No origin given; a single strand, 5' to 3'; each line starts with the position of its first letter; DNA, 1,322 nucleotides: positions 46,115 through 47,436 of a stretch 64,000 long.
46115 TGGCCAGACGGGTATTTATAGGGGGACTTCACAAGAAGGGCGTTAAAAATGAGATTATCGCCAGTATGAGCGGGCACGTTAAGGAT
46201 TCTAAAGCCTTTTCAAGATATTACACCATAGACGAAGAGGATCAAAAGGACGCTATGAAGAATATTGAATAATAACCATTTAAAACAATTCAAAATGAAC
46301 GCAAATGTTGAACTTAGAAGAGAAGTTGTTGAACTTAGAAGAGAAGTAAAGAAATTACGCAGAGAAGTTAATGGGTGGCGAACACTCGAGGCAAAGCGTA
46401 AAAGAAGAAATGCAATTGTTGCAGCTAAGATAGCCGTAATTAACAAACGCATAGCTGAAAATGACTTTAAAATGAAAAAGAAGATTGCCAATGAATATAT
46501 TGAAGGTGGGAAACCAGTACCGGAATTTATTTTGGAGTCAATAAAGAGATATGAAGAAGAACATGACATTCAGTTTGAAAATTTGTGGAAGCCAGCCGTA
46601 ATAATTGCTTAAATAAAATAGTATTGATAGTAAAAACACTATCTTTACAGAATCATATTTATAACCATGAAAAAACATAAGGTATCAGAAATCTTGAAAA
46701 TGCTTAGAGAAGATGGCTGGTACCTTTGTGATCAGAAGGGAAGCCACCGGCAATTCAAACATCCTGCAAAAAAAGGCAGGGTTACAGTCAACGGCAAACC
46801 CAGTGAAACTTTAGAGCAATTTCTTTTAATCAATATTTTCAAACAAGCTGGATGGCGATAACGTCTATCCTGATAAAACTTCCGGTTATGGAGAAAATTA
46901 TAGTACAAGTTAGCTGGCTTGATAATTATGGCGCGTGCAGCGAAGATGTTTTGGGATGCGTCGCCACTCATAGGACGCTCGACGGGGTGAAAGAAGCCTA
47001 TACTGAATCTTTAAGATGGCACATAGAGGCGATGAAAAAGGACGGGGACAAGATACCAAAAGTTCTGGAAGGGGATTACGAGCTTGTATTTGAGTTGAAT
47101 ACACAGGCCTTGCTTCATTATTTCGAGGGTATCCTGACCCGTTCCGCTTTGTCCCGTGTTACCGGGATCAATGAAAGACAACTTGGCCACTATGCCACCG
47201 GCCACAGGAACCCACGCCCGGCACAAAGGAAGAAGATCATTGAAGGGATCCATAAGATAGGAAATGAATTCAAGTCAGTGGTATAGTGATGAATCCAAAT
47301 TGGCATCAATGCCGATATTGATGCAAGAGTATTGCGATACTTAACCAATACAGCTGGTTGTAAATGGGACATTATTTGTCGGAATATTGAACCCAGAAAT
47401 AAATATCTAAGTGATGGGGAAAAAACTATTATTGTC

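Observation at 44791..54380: Unclassifiable ~9.6-kb integrative element in tRNA-Arg(ACG) with 17-bp att repeats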

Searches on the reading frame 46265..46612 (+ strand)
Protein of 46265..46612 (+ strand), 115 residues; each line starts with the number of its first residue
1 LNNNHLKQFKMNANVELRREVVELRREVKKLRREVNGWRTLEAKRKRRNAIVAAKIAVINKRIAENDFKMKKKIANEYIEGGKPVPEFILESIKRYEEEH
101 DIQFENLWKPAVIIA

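Call 6: search_protein_families(library=pfam, proteins=[window:46265-46612:+], max_evalue=0.01)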
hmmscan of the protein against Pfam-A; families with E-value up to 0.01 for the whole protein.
window:46265-46612:+ (115 aa): 1 family
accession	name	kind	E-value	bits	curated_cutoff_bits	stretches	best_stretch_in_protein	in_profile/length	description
PF08202.16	MIS13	-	0.0075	16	23.5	1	3-74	142-209/300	Mis12-Mtw1 protein family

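Call 7: search_protein_families(library=phrogs, proteins=[window:46265-46612:+], max_evalue=0.01)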
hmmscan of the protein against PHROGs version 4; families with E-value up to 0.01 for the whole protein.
window:46265-46612:+ (115 aa): 0 families

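Call 9: search_protein_families(library=ncbifam, proteins=[window:46265-46612:+], max_evalue=0.01)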
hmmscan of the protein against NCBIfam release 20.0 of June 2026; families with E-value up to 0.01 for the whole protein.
window:46265-46612:+ (115 aa): 0 families

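Call 16: search_protein_families(library=padloc, proteins=[window:46265-46612:+], max_evalue=0.01)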
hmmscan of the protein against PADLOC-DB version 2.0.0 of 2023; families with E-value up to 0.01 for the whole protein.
window:46265-46612:+ (115 aa): 0 families

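Call 50: search_protein_families(library=pfam, proteins=[L051:5318-5956:+, L037:4243-4920:+, L034:11796-12635:+, L074:5303-6100:+, L051:5959-6594:+, L058:261-911:+, L051:2102-2734:+, L019:12499-14355:+, L015:7718-9190:+, L074:6843-8174:+], max_evalue=0.05)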
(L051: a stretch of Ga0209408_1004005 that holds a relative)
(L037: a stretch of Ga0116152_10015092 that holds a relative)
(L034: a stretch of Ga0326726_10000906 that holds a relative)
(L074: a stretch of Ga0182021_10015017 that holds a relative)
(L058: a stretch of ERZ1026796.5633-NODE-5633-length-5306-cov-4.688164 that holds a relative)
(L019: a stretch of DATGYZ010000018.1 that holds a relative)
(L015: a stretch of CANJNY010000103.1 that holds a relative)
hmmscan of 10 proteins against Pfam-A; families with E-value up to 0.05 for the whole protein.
L051:5318-5956:+ (212 aa): 0 families

L037:4243-4920:+ (225 aa): 1 family
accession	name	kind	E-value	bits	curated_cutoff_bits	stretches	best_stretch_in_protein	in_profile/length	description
PF19817.4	DUF6300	-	0.022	15.3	27.8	0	18-53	47-81/110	Family of unknown function (DUF6300)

L034:11796-12635:+ (279 aa): 2 families
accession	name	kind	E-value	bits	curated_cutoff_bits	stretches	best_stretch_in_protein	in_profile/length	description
PF18206.8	Porphyrn_cat_1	-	0.0038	18.3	27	1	4-42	9-48/105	Porphyranase beta-sandwich domain 1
PF08681.18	TacA1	-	0.043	14.2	21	0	21-39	1-19/80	Antitoxin TacA 1-like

L074:5303-6100:+ (265 aa): 0 families

L051:5959-6594:+ (211 aa): 3 families
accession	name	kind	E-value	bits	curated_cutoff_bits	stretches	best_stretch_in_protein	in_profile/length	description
PF20606.3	DUF6799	-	0.022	15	26.8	0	160-185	37-62/63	Domain of unknown function (DUF6799)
PF06152.16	Phage_min_cap2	-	0.023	14.1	26.3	1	52-111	7-62/366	Phage minor capsid protein 2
PF06160.17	EzrA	-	0.023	13.5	39.6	1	47-129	16-98/557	Septation ring formation regulator, EzrA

L058:261-911:+ (216 aa): 2 families
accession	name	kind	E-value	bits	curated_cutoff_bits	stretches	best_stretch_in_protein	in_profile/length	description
PF11300.13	DUF3102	-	1.8e-10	41.6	24.4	1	27-75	22-70/129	Protein of unknown function (DUF3102)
PF20594.3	DUF6794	-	0.0016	18.9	27.1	1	37-85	27-73/83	Domain of unknown function (DUF6794)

L051:2102-2734:+ (210 aa): 1 family
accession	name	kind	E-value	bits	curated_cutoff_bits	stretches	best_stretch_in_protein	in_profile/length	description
PF09687.15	PRESAN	-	0.026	15.4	23.7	0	38-75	85-121/125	Plasmodium RESA N-terminal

L019:12499-14355:+ (618 aa): 0 families

L015:7718-9190:+ (490 aa): 1 family
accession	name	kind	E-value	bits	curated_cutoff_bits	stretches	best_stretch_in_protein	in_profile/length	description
PF22530.2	Terminase-T7_RNaseH-like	-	2.6e-05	24.9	27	1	325-422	1-97/108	Terminase Bacteriophage T7, Ribonuclease H-like domain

L074:6843-8174:+ (443 aa): 1 family
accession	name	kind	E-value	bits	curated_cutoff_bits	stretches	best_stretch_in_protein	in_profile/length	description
PF03237.21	Terminase_6N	-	0.00025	21.2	22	1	28-235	2-203/215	Terminase large subunit, T4likevirus-type, N-terminal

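Call 51: search_protein_families(library=phrogs, proteins=[L051:5318-5956:+, L037:4243-4920:+, L034:11796-12635:+, L074:5303-6100:+, L051:5959-6594:+, L058:261-911:+, L051:2102-2734:+, L019:12499-14355:+, L015:7718-9190:+, L074:6843-8174:+], max_evalue=0.05)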
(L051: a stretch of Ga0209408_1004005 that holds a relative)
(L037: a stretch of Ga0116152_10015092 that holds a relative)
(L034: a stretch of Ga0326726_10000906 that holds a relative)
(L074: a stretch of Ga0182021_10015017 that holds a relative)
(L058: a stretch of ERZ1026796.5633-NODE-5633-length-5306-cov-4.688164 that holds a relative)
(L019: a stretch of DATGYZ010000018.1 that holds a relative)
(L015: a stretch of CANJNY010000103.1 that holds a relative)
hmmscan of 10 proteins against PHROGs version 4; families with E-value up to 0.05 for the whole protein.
L051:5318-5956:+ (212 aa): 0 families

L037:4243-4920:+ (225 aa): 0 families

L034:11796-12635:+ (279 aa): 0 families

L074:5303-6100:+ (265 aa): 0 families

L051:5959-6594:+ (211 aa): 3 families
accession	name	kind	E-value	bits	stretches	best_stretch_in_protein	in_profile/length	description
phrog_12993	-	unknown function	0.015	16.2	1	43-77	56-90/143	-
phrog_13196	-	tail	0.036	15.1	0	97-160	82-144/151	major tail protein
phrog_2231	-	unknown function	0.048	13.1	0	51-97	265-311/674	-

L058:261-911:+ (216 aa): 4 families
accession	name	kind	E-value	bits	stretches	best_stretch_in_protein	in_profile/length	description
phrog_6146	-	unknown function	5.1e-21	76.4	1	10-97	35-132/197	-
phrog_15609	-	unknown function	2.3e-10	41.3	1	28-76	29-77/316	-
phrog_1748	-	unknown function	0.00027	21.2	1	15-70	51-105/302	-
phrog_11916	-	unknown function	0.023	16.1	1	40-74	5-38/107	-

L051:2102-2734:+ (210 aa): 0 families

L019:12499-14355:+ (618 aa): 3 families
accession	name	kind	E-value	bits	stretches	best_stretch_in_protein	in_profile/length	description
phrog_33803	-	unknown function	9.3e-16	58.2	1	5-446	123-586/762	-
phrog_30639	-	unknown function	2.9e-14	53.4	1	4-222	4-224/815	-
phrog_23570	-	head and packaging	1.3e-11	44.5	1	1-133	1-135/905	virion structural protein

L015:7718-9190:+ (490 aa): 5 families
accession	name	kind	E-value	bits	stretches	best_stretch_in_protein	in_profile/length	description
phrog_38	-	head and packaging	1.3e-88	299.6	2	185-475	406-705/760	terminase large subunit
phrog_4758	-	head and packaging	1.4e-56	192.5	1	25-260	22-240/243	terminase large subunit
phrog_30251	-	head and packaging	2.8e-50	172.4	1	47-462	42-449/799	terminase large subunit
phrog_5573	-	head and packaging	2.6e-27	96.8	1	243-480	7-241/250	terminase large subunit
phrog_979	-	head and packaging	0.022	14.4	1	330-482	452-608/642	terminase large subunit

L074:6843-8174:+ (443 aa): 2 families
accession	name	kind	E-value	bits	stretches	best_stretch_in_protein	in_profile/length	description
phrog_2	-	head and packaging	1.3e-26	94.6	1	16-428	275-595/807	terminase large subunit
phrog_979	-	head and packaging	3.6e-18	66.6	2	14-174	157-307/642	terminase large subunit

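Call 64: search_protein_families(library=pfam, proteins=[L043:8340-11420:+, L043:3991-5553:+, L043:5550-6584:+, L043:6581-7732:+, L036:13315-16026:+, L036:16456-18102:+, L036:18219-20147:+, L015:9284-10477:-, L043:1030-1656:+, L036:7155-8678:+], max_evalue=0.001)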
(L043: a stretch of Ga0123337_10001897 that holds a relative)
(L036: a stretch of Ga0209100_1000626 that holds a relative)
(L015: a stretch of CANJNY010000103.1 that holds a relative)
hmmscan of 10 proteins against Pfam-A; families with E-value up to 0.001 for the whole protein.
L043:8340-11420:+ (1026 aa): 6 families
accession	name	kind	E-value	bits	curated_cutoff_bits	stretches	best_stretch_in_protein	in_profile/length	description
PF12008.13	EcoR124_C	-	5.9e-65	219.9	23.1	1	755-1015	1-260/260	Type I restriction and modification enzyme - subunit R C terminal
PF22679.2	T1R_D3-like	-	4.5e-60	203.1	27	1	566-734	2-158/158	Type I restriction enzyme subunit R domain 3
PF18766.7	SWI2_SNF2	-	3.9e-56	190.6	26.7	1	297-524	1-204/221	SWI2/SNF2 ATPase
PF04313.20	HSDR_N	-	3.8e-40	138.3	25.1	1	29-224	1-196/198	Type I restriction enzyme R protein N terminus (HSDR_N)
PF04851.21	ResIII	-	5.2e-39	134.2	22.5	1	293-461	3-163/164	Type III restriction enzyme, res subunit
PF00270.35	DEAD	-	7.5e-10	39.2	26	1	330-461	22-161/167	DEAD/DEAH box helicase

L043:3991-5553:+ (520 aa): 5 families
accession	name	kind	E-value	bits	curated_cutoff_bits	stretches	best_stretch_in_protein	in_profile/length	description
PF02384.22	N6_Mtase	-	3.4e-116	388.4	20.4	1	175-483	2-310/311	N-6 DNA Methylase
PF12161.14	HsdM_N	-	8.7e-22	78.6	24.5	1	10-163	1-135/135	HsdM N-terminal domain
PF07669.17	Eco57I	-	2e-05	25.2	25.3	1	272-389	44-165/171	Eco57I restriction-modification methylase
PF01170.24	UPF0020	-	0.00039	20.6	22.3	0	215-309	22-133/197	RMKL-like, methyltransferase domain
PF05175.20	MTS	-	0.00051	20.2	23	0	218-308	28-109/170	Methyltransferase small domain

L043:5550-6584:+ (344 aa): 1 family
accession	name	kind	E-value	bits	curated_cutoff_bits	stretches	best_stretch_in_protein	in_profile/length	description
PF13310.11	Virulence_RhuM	-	3.1e-106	354.7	33.7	1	72-315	1-245/252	Virulence protein RhuM family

L043:6581-7732:+ (383 aa): 1 family
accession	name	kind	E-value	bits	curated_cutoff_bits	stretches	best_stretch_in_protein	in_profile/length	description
PF01420.25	Methylase_S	-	2.2e-37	129.3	22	2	13-164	1-163/168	Type I restriction modification DNA specificity domain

L036:13315-16026:+ (903 aa): 7 families
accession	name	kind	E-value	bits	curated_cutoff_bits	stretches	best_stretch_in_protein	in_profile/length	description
PF20473.4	MmeI_Mtase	-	3.6e-106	354.5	27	1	322-574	2-252/259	MmeI, DNA-methyltransferase domain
PF20466.3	MmeI_TRD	-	5.7e-68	228.8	27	1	601-802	3-207/207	MmeI, target recognition domain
PF20464.3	MmeI_N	-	1.4e-29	104.2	27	1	1-159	1-181/181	MmeI, N-terminal domain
PF20465.4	MmeI_hel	-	6.2e-26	91.4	27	1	169-246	1-75/75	MmeI, helicase spacer domain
PF20467.3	MmeI_C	-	9e-19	67.9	27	1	815-880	14-79/83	MmeI, C-terminal domain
PF07669.17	Eco57I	-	3.1e-08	34.4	25.3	1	390-530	2-146/171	Eco57I restriction-modification methylase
PF02384.22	N6_Mtase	-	0.0003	20.6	20.4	1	340-471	47-138/311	N-6 DNA Methylase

L036:16456-18102:+ (548 aa): 2 families
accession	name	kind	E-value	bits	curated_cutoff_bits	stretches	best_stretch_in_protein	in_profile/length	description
PF13749.12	HATPase_c_4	-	1.2e-17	64.1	26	1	298-380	3-88/89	Putative ATP-dependent DNA helicase recG C-terminal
PF04326.19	SLFN_AlbA_2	-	1.2e-10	42.4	25.3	1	4-123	1-116/118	Schlafen, AlbA_2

L036:18219-20147:+ (642 aa): 3 families
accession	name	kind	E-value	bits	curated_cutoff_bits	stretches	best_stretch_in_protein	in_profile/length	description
PF00270.35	DEAD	-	3.7e-08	33.7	26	1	26-189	3-157/167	DEAD/DEAH box helicase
PF04851.21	ResIII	-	2.4e-07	31.2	22.5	1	23-190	4-160/164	Type III restriction enzyme, res subunit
PF00271.37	Helicase_C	-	0.00025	21.7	23.5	0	325-376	58-108/110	Helicase conserved C-terminal domain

L015:9284-10477:- (397 aa): 2 families
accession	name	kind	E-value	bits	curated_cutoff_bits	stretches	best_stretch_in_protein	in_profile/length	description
PF13455.12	MUG113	-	9.5e-14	52.2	22.3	1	289-375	1-71/73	Meiotically up-regulated gene 113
PF10544.15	T5orf172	-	1.5e-09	38.7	20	1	268-376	1-99/101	T5orf172 domain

L043:1030-1656:+ (208 aa): 1 family
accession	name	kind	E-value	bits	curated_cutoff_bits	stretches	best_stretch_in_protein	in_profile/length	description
PF19781.4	DUF6266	-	1.9e-05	24.7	23.4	1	14-204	3-195/198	Family of unknown function (DUF6266)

L036:7155-8678:+ (507 aa): 0 families

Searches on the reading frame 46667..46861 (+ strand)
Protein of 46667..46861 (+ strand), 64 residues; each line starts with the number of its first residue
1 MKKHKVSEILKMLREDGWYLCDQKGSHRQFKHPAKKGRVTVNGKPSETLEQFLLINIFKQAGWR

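Call 6: search_protein_families(library=pfam, proteins=[window:46667-46861:+], max_evalue=0.01)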
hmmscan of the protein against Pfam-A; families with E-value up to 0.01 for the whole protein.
window:46667-46861:+ (64 aa): 1 family
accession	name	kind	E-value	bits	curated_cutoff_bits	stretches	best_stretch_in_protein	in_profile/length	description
PF07927.17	HicA_toxin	-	1.9e-16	60.3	27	1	7-63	2-58/58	HicA toxin of bacterial toxin-antitoxin,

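Call 7: search_protein_families(library=phrogs, proteins=[window:46667-46861:+], max_evalue=0.01)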
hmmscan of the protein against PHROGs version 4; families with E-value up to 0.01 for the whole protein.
window:46667-46861:+ (64 aa): 2 families
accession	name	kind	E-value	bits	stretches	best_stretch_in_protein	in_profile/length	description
phrog_353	-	moron, auxiliary metabolic gene and host takeover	1.2e-16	61.5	1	1-63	2-65/73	toxin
phrog_38117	-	unknown function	4.2e-09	37.6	1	6-62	83-138/139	-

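Call 16: search_protein_families(library=padloc, proteins=[window:46667-46861:+], max_evalue=0.01)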
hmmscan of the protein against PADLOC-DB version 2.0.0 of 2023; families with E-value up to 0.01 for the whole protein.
window:46667-46861:+ (64 aa): 0 families

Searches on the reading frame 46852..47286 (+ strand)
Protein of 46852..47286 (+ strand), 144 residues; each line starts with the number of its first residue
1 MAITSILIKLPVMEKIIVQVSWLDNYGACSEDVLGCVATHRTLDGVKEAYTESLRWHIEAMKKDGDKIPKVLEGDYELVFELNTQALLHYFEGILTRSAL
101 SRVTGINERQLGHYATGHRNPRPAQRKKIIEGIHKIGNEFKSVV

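Call 6: search_protein_families(library=pfam, proteins=[window:46852-47286:+], max_evalue=0.01)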
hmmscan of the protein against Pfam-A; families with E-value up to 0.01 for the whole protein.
window:46852-47286:+ (144 aa): 1 family
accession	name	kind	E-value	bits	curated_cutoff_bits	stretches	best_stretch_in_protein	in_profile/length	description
PF15919.11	HicB_lk_antitox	-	0.0078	16.8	27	1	24-71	11-58/123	HicB_like antitoxin of bacterial toxin-antitoxin system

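Call 7: search_protein_families(library=phrogs, proteins=[window:46852-47286:+], max_evalue=0.01)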
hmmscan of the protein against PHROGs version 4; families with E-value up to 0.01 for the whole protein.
window:46852-47286:+ (144 aa): 0 families

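Call 9: search_protein_families(library=ncbifam, proteins=[window:46852-47286:+], max_evalue=0.01)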
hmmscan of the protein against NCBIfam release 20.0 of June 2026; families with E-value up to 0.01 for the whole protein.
window:46852-47286:+ (144 aa): 0 families

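Call 16: search_protein_families(library=padloc, proteins=[window:46852-47286:+], max_evalue=0.01)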
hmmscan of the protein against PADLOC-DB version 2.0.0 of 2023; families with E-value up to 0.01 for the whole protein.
window:46852-47286:+ (144 aa): 0 families
